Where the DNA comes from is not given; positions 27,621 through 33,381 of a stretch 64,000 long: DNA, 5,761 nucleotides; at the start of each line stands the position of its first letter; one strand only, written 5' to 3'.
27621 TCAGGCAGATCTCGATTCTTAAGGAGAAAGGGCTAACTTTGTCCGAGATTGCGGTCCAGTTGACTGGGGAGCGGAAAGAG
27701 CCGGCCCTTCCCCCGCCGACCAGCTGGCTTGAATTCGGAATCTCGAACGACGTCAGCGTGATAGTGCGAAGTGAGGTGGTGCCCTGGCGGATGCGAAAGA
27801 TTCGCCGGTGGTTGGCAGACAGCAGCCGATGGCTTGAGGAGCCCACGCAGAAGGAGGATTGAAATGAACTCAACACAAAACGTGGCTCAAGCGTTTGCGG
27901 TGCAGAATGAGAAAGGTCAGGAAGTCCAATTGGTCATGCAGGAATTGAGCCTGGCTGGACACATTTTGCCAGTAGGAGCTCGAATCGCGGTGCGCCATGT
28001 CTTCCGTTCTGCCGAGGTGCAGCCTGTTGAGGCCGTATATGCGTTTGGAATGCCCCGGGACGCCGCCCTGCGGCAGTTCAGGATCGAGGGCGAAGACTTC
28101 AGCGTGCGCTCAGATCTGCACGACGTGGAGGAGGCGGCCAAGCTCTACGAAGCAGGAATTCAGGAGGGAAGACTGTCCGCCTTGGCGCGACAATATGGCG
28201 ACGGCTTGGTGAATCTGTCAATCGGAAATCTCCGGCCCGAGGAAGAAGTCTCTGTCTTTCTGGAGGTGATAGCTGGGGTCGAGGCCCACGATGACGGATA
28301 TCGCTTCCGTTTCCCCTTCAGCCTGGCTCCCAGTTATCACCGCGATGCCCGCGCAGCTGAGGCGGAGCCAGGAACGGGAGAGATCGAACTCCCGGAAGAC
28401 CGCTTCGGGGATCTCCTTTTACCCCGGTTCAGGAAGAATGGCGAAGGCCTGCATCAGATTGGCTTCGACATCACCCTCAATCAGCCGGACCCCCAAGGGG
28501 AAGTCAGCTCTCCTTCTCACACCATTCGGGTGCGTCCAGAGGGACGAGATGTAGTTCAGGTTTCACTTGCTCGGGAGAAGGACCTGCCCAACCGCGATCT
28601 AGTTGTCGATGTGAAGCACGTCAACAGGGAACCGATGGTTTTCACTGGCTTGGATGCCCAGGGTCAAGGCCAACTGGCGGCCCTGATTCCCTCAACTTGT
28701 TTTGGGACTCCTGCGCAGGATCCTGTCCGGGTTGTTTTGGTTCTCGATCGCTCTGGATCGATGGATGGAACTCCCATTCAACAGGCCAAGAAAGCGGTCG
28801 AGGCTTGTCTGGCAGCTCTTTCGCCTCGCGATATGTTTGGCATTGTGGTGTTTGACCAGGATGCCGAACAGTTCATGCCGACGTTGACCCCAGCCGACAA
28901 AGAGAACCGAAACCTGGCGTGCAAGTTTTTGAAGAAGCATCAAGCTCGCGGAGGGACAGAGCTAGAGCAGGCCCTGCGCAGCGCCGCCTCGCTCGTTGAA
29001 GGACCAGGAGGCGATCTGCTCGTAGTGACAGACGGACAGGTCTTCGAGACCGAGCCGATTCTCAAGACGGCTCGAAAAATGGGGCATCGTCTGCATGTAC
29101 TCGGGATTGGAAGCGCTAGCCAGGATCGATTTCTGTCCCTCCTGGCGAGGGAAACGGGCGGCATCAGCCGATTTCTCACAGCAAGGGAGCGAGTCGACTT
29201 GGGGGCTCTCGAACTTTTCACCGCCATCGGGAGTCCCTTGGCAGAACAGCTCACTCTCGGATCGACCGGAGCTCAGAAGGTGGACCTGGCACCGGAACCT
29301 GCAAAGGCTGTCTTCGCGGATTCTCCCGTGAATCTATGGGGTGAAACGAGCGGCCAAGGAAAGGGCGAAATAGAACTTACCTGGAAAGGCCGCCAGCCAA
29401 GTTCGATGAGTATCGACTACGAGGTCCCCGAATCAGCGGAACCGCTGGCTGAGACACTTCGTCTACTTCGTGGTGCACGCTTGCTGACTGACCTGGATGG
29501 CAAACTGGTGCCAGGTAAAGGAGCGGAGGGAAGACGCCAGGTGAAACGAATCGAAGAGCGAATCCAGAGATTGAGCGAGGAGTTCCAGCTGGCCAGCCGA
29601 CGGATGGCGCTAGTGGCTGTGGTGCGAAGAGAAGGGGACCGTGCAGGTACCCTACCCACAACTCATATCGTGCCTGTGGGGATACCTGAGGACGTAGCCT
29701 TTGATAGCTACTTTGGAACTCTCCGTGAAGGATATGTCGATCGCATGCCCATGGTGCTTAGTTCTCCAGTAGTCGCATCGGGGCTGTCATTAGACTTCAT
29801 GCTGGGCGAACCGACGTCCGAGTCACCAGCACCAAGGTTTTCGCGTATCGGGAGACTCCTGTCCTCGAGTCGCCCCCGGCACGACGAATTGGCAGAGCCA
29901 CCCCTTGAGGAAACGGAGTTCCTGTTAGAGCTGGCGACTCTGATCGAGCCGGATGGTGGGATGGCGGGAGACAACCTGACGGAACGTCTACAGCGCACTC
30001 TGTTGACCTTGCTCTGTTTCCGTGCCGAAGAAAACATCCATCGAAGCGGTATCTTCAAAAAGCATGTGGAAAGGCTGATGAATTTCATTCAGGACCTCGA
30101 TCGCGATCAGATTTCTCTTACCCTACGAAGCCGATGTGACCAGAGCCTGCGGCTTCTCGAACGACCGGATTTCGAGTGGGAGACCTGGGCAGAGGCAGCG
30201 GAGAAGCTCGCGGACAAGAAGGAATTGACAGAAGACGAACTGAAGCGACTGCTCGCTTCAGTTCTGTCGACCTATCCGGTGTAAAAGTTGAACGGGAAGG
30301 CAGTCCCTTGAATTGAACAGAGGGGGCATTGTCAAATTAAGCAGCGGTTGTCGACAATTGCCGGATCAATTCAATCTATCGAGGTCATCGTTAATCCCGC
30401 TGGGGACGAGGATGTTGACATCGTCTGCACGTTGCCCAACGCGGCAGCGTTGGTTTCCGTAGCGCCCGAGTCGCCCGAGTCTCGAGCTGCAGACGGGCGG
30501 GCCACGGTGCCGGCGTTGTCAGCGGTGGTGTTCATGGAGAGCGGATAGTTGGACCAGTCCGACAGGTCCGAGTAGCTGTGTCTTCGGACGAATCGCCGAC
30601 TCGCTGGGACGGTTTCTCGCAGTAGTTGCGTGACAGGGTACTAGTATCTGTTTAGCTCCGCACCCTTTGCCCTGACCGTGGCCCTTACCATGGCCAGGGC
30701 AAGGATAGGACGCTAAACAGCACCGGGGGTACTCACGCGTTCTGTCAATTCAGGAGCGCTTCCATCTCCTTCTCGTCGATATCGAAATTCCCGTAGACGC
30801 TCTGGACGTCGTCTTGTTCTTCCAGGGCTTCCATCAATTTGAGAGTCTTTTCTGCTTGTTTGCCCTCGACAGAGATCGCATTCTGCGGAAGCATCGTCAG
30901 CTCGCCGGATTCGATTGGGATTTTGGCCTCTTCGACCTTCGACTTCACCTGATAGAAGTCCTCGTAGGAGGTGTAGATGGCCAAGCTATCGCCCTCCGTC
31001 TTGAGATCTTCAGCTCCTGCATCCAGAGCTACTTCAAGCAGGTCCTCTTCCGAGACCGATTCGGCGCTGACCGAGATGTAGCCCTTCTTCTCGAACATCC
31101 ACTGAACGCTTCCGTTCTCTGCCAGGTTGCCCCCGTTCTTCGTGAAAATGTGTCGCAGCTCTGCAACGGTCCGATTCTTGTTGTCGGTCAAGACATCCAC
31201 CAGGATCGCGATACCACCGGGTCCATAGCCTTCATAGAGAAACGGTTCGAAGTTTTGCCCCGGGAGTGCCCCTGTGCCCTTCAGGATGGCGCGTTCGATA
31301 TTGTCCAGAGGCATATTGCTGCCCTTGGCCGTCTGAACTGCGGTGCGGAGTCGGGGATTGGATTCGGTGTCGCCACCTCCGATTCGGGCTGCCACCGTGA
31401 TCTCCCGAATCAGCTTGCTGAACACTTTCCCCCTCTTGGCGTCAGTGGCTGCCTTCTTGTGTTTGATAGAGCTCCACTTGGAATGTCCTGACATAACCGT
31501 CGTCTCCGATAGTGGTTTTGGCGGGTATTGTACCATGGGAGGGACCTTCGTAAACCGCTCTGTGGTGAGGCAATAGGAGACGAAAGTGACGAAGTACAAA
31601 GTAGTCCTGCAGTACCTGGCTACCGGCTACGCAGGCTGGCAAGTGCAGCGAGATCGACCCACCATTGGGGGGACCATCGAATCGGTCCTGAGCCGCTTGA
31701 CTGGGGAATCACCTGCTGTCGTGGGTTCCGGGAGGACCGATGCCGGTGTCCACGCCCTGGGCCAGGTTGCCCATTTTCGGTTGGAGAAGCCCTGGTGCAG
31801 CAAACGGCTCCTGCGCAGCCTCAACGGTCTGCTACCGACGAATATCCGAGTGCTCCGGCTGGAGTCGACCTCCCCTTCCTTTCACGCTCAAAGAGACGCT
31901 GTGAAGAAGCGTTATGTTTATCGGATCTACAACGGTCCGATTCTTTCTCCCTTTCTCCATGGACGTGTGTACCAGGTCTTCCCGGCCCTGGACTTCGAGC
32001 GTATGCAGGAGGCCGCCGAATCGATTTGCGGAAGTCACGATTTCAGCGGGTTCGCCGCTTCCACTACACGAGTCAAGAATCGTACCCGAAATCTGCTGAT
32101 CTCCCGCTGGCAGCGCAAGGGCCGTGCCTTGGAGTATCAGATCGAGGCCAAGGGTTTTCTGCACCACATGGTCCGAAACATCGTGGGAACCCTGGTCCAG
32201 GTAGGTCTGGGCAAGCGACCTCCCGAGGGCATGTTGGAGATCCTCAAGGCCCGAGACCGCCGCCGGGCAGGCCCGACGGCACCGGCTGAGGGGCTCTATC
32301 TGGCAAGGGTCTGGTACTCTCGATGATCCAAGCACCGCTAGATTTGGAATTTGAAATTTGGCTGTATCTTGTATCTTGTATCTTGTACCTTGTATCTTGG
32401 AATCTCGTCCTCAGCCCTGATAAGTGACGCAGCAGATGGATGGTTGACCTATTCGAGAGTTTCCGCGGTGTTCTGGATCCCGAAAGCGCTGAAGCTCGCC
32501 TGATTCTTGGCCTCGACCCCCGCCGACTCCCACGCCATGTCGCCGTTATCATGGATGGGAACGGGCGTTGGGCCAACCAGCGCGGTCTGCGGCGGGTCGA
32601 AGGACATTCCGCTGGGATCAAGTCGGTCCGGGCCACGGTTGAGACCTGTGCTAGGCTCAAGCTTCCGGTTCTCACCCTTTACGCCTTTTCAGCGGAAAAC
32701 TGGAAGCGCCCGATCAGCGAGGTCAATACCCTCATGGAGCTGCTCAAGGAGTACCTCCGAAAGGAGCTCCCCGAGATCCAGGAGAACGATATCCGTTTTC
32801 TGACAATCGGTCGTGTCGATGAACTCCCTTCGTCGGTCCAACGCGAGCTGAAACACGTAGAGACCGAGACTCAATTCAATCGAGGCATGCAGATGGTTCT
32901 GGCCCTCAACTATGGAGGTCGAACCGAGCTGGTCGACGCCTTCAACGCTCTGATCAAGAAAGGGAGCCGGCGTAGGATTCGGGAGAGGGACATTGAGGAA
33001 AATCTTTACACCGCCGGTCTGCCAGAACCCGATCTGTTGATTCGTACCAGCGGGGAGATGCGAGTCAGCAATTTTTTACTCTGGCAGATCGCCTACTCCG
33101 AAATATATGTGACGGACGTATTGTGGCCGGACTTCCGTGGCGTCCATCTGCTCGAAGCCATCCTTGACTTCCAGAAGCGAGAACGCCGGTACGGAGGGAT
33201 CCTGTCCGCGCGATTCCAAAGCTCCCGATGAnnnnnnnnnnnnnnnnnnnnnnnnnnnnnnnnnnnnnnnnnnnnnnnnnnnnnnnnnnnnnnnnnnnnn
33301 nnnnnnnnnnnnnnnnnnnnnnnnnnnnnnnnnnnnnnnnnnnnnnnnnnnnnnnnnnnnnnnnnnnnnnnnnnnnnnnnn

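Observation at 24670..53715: Two inverted IS21-family copies bracket 23.4 kb of essential genes; one copy has a crippled transposase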

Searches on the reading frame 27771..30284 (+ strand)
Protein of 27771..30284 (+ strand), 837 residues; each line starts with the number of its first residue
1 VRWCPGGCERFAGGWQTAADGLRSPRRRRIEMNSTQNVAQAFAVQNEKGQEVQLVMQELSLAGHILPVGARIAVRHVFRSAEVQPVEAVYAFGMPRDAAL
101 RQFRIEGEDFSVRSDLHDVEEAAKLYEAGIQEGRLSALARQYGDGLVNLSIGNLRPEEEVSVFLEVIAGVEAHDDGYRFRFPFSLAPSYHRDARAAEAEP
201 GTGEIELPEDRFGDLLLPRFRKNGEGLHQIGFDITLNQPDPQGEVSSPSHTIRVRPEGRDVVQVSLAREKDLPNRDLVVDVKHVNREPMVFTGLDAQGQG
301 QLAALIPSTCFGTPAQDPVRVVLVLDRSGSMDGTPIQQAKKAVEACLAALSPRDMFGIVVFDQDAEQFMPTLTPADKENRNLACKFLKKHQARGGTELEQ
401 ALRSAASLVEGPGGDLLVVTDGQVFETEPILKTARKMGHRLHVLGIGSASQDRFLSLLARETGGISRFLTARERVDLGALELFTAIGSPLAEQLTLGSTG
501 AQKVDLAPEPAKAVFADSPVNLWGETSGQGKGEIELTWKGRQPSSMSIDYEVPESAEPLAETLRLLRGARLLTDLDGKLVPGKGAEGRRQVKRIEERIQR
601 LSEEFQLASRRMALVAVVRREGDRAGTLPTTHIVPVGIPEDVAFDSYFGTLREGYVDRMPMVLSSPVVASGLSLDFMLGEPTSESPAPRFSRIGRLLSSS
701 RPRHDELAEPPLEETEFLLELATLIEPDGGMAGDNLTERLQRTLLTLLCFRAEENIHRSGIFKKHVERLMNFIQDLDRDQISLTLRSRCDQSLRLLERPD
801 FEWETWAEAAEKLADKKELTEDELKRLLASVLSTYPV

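Call 14: search_protein_families(library=ncbifam, proteins=[window:27771-30284:+], max_evalue=0.00001)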
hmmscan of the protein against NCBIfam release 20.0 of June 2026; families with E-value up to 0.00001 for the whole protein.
window:27771-30284:+ (837 aa): 2 families
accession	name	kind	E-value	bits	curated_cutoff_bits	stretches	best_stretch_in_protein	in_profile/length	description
TIGR03788.1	marine_srt_targ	equivalog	1.1e-64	219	551.65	1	70-646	14-596/629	marine proteobacterial sortase target protein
TIGR00868.1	hCaCC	subfamily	3.3e-08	31.8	900.85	1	321-488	307-478/863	calcium-activated chloride channel protein 1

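Call 36: find_homologous_proteins(query=window:27771-30284:+, max_evalue=1e-50)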
Query window:27771-30284:+ (837 aa): 961 proteins with E <= 1e-50 among 8000 candidates; the best 120 are listed.
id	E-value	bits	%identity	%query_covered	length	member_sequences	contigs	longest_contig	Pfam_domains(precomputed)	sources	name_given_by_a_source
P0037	0.0e+0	1784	100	96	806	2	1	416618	PF13768.13,PF00092.35,PF13519.13,PF05762.21,PF08487.17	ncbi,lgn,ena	-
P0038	0.0e+0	1232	70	96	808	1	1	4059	PF13768.13,PF00092.35,PF13519.13,PF05762.21,PF08487.17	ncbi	-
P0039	0.0e+0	1110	68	91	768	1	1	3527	PF13768.13,PF00092.35,PF13519.13,PF05762.21,PF08487.17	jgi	jgi:Ca-activated chloride channel family protein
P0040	0.0e+0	1080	61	96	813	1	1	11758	PF13768.13,PF00092.35,PF13519.13,PF08487.17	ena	-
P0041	6.4e-226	771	53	89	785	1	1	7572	PF13768.13,PF00092.35,PF13519.13,PF05762.21,PF08487.17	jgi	jgi:Ca-activated chloride channel family protein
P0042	1.8e-224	766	53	89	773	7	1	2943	PF13768.13,PF00092.35,PF13519.13,PF05762.21,PF08487.17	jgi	-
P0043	1.5e-221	756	51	89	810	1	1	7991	PF13768.13,PF00092.35,PF13519.13,PF08487.17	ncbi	-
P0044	4.1e-221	755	52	89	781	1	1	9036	PF13768.13,PF00092.35,PF13519.13,PF05762.21,PF08487.17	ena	-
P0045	1.2e-220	753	52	87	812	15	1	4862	PF13768.13,PF00092.35,PF13519.13,PF08487.17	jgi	-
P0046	1.8e-220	753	53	89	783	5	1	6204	PF13768.13,PF00092.35,PF13519.13,PF08487.17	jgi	jgi:Ca-activated chloride channel family protein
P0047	2.1e-220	752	51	89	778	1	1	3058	PF13768.13,PF00092.35,PF13519.13,PF08487.17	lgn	-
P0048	4.2e-218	745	51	89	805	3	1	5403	PF13768.13,PF00092.35,PF13519.13,PF08487.17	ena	-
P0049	1.1e-217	743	51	89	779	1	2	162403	PF13768.13,PF00092.35,PF13519.13,PF08487.17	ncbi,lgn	-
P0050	1.1e-217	743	50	92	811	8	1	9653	PF13768.13,PF00092.35,PF13519.13,PF05762.21,PF08487.17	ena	-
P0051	2.3e-217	742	51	89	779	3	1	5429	PF13768.13,PF00092.35,PF13519.13,PF05762.21,PF08487.17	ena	-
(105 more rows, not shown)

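Call 37: find_encoding_contigs(protein=P0037, flank=10000, max_places=5)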
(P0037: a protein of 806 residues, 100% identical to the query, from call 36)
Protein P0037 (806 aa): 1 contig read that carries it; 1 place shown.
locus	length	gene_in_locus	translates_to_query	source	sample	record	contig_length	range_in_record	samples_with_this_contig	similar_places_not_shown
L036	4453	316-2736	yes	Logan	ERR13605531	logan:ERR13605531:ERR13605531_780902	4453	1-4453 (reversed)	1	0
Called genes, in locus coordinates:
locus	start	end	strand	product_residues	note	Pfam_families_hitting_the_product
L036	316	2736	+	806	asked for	PF08487:VIT, PF05762:VWA_CoxE (weak), PF00092:VWA, PF13519:VWA_2, PF13768:VWA_3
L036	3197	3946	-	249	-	PF20772:TACO1_YebC_N, PF01709:Transcrip_reg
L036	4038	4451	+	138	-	?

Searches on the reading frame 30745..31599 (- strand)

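Call 14: search_protein_families(library=ncbifam, proteins=[window:30745-31599:-], max_evalue=0.00001)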
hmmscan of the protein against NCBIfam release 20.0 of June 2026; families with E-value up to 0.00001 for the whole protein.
window:30745-31599:- (284 aa): 3 families
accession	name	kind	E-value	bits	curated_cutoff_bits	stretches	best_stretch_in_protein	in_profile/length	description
NF001030.0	PRK00110.1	equivalog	6.2e-106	353.5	243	1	36-281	1-243/245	YebC/PmpR family DNA-binding transcriptional regulator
TIGR01033.1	TIGR01033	subfamily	7.2e-101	336.9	208.75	1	36-272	1-237/238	YebC/PmpR family DNA-binding transcriptional regulator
NF009044.0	PRK12378.1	subfamily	1.2e-82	277.3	196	1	41-273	4-237/239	YebC/PmpR family DNA-binding transcriptional regulator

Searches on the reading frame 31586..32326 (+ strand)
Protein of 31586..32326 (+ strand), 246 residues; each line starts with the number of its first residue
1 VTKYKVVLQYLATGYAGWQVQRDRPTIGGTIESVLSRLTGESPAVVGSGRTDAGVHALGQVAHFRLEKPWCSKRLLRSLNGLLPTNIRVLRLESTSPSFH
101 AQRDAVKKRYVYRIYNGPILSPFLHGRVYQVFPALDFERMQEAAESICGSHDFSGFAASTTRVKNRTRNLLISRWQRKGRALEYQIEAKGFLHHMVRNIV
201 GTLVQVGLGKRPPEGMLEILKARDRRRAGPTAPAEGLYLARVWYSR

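Call 14: search_protein_families(library=ncbifam, proteins=[window:31586-32326:+], max_evalue=0.00001)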
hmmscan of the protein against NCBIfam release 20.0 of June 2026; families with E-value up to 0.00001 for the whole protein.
window:31586-32326:+ (246 aa): 2 families
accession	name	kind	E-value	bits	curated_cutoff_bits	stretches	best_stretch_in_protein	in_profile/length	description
TIGR00071.1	hisT_truA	equivalog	1.6e-52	178.5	142.85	1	4-239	3-228/228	tRNA pseudouridine(38-40) synthase TruA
NF000622.1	PRK00021.3-3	equivalog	1.7e-29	103.1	308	1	10-244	7-227/265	tRNA pseudouridine(38-40) synthase TruA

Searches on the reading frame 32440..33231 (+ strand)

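Call 14: search_protein_families(library=ncbifam, proteins=[window:32440-33231:+], max_evalue=0.00001)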
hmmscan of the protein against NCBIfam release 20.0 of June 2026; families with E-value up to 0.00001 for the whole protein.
window:32440-33231:+ (263 aa): 16 families
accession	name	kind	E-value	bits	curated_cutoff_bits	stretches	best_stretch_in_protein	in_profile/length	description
NF011405.0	PRK14830.1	equivalog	2.1e-94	315.8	304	1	25-254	17-251/251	undecaprenyl pyrophosphate synthase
NF011406.0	PRK14831.1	subfamily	4e-92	308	375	1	19-254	12-252/256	undecaprenyl pyrophosphate synthase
TIGR00055.1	uppS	equivalog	6.1e-83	277.7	109.55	1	30-252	1-228/228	polyprenyl diphosphate synthase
NF011407.0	PRK14833.1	equivalog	8.4e-83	277.6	325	1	31-254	5-232/233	di-trans,poly-cis-decaprenylcistransferase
NF011408.0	PRK14834.1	equivalog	9.7e-82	274.2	348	1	25-255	12-247/252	isoprenyl transferase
NF011411.0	PRK14838.1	equivalog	7.8e-75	251.3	417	1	25-252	7-237/244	isoprenyl transferase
NF011413.0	PRK14840.1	equivalog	1.6e-73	247.4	410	1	28-252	16-249/250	isoprenyl transferase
NF011412.0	PRK14839.1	equivalog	3.1e-71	239.6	334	1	32-258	11-233/240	di-trans,poly-cis-decaprenylcistransferase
NF011404.0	PRK14829.1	equivalog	9.3e-69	231.6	372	1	22-254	22-259/260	isoprenyl transferase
NF011414.0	PRK14841.1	equivalog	2.1e-67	227.2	401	1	29-255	2-231/233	isoprenyl transferase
NF011409.0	PRK14835.1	equivalog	9.9e-65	218.6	425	1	29-252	44-278/279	isoprenyl transferase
NF007596.1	PRK10240.1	equivalog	1.4e-64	217.8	418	1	27-254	12-244/251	(2E,6E)-farnesyl-diphosphate-specific ditrans,polycis-undecaprenyl-diphosphate synthase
NF011415.0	PRK14842.1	equivalog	4.8e-64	216.1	360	1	26-255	4-239/241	isoprenyl transferase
NF011403.0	PRK14828.1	equivalog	1.3e-63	214.8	348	1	19-252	17-257/258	isoprenyl transferase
NF011410.0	PRK14837.1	equivalog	7.2e-55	186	342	1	28-252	4-229/230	undecaprenyl pyrophosphate synthase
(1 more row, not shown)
